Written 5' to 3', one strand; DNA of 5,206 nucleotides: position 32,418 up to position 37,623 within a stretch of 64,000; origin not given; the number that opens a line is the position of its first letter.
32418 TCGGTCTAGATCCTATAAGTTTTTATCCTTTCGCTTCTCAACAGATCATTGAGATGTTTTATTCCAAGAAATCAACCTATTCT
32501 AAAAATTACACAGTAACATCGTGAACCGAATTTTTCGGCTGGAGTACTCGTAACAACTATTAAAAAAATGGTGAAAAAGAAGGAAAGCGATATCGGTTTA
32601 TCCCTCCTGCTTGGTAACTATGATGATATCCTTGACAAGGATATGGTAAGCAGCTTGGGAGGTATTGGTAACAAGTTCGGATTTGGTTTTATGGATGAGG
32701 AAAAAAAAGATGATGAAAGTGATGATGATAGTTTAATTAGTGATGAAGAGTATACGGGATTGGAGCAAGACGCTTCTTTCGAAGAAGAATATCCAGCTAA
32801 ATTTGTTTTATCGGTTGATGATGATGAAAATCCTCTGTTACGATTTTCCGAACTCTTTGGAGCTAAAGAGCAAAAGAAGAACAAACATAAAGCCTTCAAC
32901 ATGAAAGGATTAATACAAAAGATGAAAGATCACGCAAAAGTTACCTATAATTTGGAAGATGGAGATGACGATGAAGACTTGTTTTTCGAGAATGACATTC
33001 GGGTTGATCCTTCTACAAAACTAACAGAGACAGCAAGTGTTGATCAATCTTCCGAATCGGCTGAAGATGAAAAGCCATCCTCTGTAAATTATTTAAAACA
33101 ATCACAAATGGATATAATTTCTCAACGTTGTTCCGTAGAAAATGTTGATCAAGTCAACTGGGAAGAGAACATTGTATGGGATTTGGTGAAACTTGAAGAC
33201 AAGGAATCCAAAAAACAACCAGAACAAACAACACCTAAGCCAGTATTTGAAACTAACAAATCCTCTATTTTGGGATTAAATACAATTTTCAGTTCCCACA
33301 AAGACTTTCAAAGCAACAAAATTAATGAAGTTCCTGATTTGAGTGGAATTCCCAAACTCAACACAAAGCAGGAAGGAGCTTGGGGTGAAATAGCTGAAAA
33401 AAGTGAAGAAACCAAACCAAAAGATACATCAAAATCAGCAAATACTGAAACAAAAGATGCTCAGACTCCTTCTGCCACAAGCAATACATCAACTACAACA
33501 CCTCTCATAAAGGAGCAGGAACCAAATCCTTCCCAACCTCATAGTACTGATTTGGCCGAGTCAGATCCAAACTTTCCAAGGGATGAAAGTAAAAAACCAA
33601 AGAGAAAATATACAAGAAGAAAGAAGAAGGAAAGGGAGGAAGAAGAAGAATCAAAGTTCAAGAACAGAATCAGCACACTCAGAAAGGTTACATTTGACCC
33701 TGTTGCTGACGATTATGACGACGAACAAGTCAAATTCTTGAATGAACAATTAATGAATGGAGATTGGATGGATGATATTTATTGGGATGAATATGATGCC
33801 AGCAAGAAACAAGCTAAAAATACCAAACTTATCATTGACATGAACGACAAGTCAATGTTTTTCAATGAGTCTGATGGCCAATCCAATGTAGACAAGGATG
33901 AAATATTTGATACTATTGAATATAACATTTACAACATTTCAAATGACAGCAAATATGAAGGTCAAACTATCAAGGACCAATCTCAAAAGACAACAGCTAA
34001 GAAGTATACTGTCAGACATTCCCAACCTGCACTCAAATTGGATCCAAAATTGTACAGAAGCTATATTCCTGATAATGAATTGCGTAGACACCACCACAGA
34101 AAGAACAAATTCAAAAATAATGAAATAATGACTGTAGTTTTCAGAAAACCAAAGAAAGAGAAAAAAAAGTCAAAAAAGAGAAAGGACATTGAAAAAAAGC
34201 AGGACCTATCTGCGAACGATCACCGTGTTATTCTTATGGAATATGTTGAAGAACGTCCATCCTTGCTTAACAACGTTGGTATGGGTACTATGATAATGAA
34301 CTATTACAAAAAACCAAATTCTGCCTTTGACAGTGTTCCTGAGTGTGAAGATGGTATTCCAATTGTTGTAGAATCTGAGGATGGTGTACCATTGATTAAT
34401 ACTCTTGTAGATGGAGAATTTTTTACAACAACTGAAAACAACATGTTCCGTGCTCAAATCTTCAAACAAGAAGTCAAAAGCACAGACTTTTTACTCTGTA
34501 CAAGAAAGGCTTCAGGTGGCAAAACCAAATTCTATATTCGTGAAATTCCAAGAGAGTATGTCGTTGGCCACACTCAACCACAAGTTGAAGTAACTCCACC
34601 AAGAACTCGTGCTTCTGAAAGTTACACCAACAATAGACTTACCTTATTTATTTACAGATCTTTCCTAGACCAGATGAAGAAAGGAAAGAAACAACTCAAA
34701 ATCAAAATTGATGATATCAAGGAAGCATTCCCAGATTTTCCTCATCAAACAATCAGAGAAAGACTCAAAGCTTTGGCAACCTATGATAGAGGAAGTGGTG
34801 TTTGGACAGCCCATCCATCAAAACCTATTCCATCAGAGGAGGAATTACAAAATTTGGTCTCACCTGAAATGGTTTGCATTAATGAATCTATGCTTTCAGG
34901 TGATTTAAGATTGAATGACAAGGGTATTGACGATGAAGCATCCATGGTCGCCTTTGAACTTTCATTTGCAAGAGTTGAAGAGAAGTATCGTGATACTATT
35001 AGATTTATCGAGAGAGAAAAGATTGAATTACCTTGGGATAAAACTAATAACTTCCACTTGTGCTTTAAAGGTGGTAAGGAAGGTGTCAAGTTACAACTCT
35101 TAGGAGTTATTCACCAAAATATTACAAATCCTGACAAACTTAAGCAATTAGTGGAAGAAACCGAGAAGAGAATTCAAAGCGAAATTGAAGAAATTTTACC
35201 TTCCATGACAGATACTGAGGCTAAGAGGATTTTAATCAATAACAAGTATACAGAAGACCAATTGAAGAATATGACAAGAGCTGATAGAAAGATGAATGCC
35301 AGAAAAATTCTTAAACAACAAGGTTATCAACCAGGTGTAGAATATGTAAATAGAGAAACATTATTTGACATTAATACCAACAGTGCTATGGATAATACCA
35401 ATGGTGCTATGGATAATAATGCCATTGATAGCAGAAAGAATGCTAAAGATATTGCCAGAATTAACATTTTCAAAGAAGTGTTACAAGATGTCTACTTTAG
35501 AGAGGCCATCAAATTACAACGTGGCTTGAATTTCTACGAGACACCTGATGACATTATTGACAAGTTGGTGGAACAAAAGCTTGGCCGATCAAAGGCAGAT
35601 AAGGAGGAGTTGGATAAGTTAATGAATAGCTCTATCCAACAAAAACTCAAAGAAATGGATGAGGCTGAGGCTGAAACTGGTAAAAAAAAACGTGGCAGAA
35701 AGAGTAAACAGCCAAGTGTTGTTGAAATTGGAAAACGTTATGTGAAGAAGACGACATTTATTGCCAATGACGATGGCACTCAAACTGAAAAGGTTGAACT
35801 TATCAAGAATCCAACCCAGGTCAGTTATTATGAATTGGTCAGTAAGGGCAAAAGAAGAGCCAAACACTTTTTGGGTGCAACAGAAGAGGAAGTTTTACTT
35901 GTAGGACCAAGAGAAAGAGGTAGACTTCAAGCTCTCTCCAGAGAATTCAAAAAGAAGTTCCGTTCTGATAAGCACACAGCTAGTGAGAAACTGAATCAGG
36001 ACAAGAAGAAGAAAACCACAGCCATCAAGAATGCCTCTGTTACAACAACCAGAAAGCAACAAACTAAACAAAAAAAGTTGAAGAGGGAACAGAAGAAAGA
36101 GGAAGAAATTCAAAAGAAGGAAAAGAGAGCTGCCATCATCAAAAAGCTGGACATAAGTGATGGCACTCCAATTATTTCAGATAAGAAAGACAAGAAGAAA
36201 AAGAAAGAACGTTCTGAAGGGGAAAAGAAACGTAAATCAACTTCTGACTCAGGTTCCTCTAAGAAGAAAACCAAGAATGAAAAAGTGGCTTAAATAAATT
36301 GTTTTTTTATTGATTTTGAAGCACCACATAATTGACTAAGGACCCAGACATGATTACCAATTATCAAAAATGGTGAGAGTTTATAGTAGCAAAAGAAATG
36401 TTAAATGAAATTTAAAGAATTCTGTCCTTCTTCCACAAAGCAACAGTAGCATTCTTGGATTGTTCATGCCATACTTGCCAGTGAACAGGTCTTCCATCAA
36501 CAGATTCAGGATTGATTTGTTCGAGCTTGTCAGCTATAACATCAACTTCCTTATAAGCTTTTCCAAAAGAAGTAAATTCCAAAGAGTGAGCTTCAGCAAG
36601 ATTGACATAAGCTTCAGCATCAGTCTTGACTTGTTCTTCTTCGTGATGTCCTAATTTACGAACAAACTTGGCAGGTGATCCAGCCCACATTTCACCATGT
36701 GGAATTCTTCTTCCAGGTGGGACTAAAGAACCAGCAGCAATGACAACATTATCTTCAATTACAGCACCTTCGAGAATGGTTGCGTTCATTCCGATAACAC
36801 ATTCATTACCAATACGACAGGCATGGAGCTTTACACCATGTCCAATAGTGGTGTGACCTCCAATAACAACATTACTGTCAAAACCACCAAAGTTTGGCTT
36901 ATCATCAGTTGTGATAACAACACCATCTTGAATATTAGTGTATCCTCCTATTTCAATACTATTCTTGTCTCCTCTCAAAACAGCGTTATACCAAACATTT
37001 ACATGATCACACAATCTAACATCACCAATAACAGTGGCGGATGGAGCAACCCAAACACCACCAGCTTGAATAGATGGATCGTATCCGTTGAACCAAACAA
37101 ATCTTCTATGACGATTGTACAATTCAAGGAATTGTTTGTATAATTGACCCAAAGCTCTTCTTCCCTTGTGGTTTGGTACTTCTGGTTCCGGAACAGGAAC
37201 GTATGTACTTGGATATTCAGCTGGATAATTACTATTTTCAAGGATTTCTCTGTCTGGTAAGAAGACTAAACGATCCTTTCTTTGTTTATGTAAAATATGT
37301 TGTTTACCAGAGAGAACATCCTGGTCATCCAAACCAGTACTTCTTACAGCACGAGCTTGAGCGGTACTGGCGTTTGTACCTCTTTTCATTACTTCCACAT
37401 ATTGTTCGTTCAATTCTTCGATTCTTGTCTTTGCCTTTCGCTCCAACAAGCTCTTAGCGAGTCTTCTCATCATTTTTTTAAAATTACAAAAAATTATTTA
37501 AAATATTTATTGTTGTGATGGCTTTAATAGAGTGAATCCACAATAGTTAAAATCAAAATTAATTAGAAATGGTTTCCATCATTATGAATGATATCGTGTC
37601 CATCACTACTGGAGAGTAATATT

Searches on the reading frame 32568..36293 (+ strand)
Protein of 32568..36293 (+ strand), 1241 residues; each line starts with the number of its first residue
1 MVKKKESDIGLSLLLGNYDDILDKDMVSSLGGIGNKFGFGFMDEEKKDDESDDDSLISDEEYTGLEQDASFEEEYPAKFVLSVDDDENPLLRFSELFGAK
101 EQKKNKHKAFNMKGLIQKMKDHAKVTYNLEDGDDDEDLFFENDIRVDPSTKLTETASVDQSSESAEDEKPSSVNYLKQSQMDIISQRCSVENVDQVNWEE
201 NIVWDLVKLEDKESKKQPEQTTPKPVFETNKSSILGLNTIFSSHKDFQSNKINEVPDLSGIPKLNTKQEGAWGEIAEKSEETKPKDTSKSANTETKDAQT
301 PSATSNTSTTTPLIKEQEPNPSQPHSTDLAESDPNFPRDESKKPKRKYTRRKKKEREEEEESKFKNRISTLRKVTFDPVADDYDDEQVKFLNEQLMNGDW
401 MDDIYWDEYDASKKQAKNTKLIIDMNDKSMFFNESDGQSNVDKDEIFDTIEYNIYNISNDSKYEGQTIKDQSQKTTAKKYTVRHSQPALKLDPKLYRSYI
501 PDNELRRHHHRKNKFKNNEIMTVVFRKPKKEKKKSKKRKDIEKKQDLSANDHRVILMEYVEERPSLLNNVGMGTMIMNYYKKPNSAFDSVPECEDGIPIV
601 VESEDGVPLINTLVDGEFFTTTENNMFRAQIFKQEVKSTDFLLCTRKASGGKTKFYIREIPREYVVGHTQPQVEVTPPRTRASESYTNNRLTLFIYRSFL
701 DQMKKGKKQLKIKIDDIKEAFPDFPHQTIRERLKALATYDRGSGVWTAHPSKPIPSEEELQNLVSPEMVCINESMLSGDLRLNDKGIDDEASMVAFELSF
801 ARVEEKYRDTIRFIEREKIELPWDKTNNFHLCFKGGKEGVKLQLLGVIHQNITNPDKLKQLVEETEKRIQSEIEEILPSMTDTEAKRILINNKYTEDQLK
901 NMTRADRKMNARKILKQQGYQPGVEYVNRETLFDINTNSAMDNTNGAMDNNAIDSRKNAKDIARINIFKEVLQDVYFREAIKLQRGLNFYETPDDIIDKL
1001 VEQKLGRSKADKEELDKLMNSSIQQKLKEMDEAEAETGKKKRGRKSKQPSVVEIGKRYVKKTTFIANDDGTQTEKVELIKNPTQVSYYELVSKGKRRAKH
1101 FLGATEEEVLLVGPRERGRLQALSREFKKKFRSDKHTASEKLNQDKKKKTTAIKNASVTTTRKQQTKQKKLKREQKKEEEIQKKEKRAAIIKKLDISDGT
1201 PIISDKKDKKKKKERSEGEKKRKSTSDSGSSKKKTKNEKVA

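Call 57: search_protein_families(library=pfam, proteins=[window:32568-36293:+], max_evalue=0.001)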
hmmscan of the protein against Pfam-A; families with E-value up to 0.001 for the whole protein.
window:32568-36293:+ (1241 aa): 1 family
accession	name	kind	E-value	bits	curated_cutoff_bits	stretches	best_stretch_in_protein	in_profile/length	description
PF12157.13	DUF3591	-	3.5e-90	303.3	25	1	455-895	1-421/444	Protein of unknown function (DUF3591)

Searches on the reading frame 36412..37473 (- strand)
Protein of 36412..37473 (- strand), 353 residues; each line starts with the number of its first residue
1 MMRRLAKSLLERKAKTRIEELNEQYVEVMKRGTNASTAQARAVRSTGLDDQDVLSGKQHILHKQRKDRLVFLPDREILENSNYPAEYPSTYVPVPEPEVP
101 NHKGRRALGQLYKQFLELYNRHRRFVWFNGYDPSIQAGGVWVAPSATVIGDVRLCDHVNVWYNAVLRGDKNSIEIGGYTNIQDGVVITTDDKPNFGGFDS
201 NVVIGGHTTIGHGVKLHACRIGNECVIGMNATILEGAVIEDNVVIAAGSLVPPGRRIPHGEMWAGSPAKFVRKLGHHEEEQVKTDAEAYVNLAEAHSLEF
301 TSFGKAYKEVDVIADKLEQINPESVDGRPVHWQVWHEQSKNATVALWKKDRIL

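Call 5: search_protein_families(library=pfam, proteins=[window:36412-37473:-], max_evalue=0.01)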
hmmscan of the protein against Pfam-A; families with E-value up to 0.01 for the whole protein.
window:36412-37473:- (353 aa): 5 families
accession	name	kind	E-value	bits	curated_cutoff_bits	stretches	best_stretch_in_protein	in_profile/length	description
PF00132.30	Hexapep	-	1.3e-15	56.7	27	2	219-251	2-34/36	Bacterial transferase hexapeptide (six repeats)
PF25084.1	LbH_EIF2B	-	2.3e-08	34.4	54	1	199-249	19-68/105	EIF2B subunit epsilon LbH domain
PF14602.12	Hexapep_2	-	2.7e-06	27.5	27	1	220-250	3-31/34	Hexapeptide repeat of succinyl-transferase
PF21711.3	DCTN5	-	1.1e-05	25.6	40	1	155-280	37-163/182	Dynactin subunit 5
PF25087.1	GMPPB_C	-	0.0092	16.1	39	0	218-251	10-43/110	GMPPB C-terminal domain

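Call 86: search_solved_structures(query=window:36412-37473:-, max_evalue=0.001)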
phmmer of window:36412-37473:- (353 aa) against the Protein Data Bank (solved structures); distinct sequences matched with E-value up to 0.001: 69 (the best 60 are shown).
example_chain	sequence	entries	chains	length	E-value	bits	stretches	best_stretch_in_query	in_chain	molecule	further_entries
6x89_G2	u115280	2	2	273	1.8e-45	158.8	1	115-311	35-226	gamma carbonic anhydrase 1, mitochondrial-like | NDUCA2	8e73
7ar7_y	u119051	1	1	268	2.8e-44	154.9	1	117-311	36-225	Gamma carbonic anhydrase 2, mitochondrial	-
7aqq_y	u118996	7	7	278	3.1e-44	154.7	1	117-311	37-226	Gamma carbonic anhydrase 2, mitochondrial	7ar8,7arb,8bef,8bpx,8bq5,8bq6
9f5x_s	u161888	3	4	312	6.3e-44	153.7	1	140-347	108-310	Mitochondrial NADH:ubiquinone oxidoreductase 32 kDa subunit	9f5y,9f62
7ar7_z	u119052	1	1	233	1.1e-42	149.6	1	108-299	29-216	Gamma carbonic anhydrase 1, mitochondrial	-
7a23_q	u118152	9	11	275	1.3e-42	149.4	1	108-300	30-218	CA1 | Gamma carbonic anhydrase 1, mitochondrial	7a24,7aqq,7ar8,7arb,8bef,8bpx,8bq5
7ar9_y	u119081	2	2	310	6.7e-41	143.8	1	137-309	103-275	CA2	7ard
6x89_G1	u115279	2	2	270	7.7e-41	143.6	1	114-301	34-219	gamma carbonic anhydrase 1, mitochondrial | NDUCA1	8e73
7ar9_x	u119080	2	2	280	3.1e-40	141.6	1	117-318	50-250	CAL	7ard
7tgh_C1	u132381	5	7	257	3e-38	135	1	115-337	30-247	Gamma-carbonic anhydrase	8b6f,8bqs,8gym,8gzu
3tio_A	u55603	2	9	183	5.6e-37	130.9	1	140-292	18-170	Protein YrdA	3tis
3r3r_A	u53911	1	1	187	6.1e-37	130.7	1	140-292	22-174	ferripyochelin binding protein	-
6x89_L2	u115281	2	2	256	7.4e-36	127.2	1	120-313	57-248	gamma carbonic anhydrase-like 2, mitochondrial | NDUCAL2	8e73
3ixc_A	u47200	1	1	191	7.7e-36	127.1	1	123-294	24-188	Hexapeptide transferase family protein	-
9f5x_t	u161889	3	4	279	1e-35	126.7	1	117-317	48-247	CAG2 - CA-like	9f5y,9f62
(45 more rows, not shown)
